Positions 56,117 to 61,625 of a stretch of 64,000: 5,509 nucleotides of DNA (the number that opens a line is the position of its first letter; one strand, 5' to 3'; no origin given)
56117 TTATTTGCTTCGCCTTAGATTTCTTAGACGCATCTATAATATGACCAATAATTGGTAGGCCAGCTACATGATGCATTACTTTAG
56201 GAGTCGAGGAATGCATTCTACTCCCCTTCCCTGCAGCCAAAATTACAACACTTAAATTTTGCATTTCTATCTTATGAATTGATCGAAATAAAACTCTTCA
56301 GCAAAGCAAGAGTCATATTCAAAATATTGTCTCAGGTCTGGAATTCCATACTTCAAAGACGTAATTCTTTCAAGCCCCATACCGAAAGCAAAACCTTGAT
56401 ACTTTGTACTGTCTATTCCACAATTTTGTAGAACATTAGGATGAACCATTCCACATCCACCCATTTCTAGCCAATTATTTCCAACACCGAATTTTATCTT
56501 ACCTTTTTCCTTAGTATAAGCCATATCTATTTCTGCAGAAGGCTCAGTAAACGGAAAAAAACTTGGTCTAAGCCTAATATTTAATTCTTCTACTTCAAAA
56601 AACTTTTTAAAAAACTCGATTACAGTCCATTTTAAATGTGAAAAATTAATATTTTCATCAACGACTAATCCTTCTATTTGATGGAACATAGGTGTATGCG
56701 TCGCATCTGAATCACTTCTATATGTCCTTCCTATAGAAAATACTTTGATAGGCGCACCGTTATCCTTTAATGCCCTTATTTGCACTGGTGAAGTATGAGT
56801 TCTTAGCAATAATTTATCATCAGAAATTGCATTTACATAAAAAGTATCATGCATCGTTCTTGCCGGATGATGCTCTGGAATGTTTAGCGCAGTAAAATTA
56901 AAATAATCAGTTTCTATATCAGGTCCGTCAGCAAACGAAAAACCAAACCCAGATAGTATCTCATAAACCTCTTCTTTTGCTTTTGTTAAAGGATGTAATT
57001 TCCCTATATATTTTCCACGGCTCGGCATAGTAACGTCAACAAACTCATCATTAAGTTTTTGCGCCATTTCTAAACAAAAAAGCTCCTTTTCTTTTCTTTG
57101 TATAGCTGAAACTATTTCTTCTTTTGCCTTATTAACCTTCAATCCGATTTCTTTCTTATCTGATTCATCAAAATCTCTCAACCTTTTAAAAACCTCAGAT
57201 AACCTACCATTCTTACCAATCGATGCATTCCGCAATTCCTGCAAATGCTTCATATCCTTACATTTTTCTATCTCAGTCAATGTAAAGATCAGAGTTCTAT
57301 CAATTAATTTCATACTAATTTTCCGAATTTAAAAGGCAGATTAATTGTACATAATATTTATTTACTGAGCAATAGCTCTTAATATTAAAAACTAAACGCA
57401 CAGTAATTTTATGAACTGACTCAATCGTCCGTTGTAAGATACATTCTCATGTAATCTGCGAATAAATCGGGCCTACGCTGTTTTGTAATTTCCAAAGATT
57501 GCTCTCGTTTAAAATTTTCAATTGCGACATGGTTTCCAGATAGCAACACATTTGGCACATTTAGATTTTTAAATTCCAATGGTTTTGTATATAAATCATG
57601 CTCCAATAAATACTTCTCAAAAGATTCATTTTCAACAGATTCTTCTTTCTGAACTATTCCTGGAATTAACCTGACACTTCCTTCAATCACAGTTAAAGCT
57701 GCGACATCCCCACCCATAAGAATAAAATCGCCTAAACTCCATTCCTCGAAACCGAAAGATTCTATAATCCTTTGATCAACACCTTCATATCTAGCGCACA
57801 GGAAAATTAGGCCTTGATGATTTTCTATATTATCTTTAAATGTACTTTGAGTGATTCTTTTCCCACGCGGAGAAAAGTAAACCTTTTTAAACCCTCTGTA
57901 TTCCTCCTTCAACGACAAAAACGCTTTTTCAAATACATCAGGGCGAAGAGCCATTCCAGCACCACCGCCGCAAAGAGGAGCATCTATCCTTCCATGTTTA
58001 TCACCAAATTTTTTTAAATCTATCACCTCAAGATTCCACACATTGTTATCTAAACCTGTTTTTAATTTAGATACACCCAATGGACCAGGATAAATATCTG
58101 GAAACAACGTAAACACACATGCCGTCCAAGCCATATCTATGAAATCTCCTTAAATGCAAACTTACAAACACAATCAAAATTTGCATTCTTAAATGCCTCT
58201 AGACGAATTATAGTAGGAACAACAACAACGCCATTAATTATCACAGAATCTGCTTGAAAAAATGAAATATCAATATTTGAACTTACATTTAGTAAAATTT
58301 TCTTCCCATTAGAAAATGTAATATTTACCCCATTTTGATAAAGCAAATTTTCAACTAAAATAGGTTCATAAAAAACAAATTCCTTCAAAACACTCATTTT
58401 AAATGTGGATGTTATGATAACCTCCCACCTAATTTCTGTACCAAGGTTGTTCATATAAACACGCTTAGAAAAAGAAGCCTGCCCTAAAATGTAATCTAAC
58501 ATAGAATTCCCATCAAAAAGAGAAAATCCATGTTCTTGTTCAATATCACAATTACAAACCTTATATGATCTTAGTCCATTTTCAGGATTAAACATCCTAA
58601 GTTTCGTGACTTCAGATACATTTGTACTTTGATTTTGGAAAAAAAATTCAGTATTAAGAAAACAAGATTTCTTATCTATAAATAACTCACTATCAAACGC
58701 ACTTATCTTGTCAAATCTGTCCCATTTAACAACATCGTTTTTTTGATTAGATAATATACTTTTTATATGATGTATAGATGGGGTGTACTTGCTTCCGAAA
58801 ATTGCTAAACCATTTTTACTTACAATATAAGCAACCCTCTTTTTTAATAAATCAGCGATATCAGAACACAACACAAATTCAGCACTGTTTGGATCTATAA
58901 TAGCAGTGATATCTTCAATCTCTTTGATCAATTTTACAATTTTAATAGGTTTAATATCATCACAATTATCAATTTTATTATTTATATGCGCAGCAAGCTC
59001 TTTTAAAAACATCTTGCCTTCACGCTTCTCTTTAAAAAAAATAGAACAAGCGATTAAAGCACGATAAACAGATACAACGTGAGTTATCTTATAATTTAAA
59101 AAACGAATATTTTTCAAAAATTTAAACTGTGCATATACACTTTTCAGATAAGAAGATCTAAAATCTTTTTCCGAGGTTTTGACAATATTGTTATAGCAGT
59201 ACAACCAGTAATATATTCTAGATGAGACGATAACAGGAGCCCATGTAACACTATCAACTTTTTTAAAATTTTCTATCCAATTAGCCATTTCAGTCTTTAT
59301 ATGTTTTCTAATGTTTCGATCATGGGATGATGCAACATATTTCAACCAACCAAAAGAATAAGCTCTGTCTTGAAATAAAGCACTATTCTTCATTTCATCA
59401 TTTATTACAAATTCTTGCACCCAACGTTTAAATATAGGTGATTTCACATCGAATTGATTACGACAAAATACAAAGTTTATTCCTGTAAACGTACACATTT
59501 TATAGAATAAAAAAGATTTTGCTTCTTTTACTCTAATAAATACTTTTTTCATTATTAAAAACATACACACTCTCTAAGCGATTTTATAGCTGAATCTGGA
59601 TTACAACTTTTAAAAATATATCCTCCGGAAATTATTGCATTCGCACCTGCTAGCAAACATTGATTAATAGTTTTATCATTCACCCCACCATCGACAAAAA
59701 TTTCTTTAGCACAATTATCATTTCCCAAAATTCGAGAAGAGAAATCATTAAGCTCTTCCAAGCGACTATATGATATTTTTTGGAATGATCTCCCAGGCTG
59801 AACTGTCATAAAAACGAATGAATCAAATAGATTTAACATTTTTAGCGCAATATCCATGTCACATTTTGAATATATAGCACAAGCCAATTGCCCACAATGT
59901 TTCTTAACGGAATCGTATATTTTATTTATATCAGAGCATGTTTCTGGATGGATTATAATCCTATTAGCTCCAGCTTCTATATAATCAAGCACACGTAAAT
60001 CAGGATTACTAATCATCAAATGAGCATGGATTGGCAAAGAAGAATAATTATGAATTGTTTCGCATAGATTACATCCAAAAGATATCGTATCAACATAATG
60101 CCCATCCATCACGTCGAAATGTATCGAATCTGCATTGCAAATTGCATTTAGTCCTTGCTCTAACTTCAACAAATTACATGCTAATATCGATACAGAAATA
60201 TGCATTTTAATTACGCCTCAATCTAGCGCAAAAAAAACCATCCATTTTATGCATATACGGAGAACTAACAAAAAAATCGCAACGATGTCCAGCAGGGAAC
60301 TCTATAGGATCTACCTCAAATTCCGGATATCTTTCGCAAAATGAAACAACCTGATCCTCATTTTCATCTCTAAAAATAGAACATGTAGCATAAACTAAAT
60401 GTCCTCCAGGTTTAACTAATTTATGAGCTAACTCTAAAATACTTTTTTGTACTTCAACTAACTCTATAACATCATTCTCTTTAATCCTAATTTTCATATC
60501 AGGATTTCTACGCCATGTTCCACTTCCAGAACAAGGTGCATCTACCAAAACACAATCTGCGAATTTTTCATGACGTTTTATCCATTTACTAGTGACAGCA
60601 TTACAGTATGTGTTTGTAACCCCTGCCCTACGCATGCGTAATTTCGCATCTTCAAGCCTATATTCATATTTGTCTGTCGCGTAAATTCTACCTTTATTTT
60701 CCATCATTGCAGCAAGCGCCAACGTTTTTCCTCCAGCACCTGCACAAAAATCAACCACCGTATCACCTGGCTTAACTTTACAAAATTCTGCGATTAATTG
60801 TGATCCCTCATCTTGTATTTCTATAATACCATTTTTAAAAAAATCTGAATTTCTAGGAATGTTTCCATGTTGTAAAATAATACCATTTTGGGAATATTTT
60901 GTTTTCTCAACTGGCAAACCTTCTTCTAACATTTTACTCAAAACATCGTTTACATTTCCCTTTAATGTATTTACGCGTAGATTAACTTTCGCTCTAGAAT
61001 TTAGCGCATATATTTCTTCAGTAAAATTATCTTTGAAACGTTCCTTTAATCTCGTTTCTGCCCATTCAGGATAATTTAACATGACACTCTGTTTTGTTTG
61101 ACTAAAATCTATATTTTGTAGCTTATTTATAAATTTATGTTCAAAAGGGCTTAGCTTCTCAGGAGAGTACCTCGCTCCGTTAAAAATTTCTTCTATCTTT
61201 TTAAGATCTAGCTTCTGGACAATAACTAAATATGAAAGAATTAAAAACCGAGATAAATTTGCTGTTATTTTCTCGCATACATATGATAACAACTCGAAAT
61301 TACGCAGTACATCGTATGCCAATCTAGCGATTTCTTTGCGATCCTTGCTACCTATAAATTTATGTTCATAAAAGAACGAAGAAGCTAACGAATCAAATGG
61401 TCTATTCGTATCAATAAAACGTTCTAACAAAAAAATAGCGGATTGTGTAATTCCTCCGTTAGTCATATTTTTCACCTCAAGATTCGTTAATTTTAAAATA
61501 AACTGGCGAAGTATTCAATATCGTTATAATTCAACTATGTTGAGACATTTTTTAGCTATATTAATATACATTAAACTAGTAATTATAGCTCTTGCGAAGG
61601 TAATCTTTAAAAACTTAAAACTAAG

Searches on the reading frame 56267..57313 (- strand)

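Call 29: search_protein_families(library=pfam, proteins=[window:56267-57313:-], max_evalue=0.0001)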
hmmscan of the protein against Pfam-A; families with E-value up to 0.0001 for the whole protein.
window:56267-57313:- (348 aa): 3 families
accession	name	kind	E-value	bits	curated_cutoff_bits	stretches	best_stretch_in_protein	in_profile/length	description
PF01409.25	tRNA-synt_2d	-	8.7e-97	323.9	19.8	1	92-341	2-246/246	tRNA synthetases class II core domain (F)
PF02912.23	Phe_tRNA-synt_N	-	2.1e-13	50.5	22.3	1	19-87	1-69/69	Aminoacyl tRNA synthetase class II, N-terminal domain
PF17759.6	tRNA_synthFbeta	-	5.4e-05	23.2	22.4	0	97-302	6-205/214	Phenylalanyl tRNA synthetase beta chain CLM domain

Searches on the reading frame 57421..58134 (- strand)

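Call 29: search_protein_families(library=pfam, proteins=[window:57421-58134:-], max_evalue=0.0001)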
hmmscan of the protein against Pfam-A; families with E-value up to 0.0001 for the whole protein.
window:57421-58134:- (237 aa): 1 family
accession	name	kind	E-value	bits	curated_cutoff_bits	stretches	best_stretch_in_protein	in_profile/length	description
PF01746.26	tRNA_m1G_MT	-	2.1e-44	152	27.3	1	30-222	7-195/195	tRNA (Guanine-1)-methyltransferase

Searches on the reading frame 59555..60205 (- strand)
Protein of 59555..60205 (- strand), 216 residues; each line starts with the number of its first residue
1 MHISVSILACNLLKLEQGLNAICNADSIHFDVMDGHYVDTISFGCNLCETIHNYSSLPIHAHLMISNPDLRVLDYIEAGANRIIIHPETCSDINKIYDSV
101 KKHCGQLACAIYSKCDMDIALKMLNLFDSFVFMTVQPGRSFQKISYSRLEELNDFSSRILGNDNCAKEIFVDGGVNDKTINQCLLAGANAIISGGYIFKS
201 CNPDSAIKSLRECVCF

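Call 29: search_protein_families(library=pfam, proteins=[window:59555-60205:-], max_evalue=0.0001)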
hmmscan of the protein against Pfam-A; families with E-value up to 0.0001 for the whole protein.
window:59555-60205:- (216 aa): 1 family
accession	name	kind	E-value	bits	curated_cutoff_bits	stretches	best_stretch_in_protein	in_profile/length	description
PF00834.25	Ribul_P_3_epim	-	5.4e-43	147.1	21.1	1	3-198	2-198/198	Ribulose-phosphate 3 epimerase family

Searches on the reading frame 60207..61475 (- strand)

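Call 29: search_protein_families(library=pfam, proteins=[window:60207-61475:-], max_evalue=0.0001)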
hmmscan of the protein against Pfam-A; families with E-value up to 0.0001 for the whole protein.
window:60207-61475:- (422 aa): 6 families
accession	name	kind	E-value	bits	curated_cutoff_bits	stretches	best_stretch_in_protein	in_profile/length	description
PF01189.24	Methyltr_RsmB-F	-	4e-45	154.4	27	1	233-420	5-199/199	16S rRNA methyltransferase RsmB/F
PF22458.1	RsmF-B_ferredox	-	2.4e-12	47.2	27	1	135-203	1-69/74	Methyltr_RsmF/B-like, ferredoxin-like domain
PF01728.25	FtsJ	-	1.3e-09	38.7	24.1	1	229-381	14-153/181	FtsJ-like methyltransferase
PF13847.12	Methyltransf_31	-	1.1e-06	28.9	27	1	235-370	2-124/145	Methyltransferase domain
PF17125.10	Methyltr_RsmF_N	-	1.6e-05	25.6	34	1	141-222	7-85/86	N-terminal domain of 16S rRNA methyltransferase RsmF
PF01209.24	Ubie_methyltran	-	2.1e-05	24.4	20.1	0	227-290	38-101/233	ubiE/COQ5 methyltransferase family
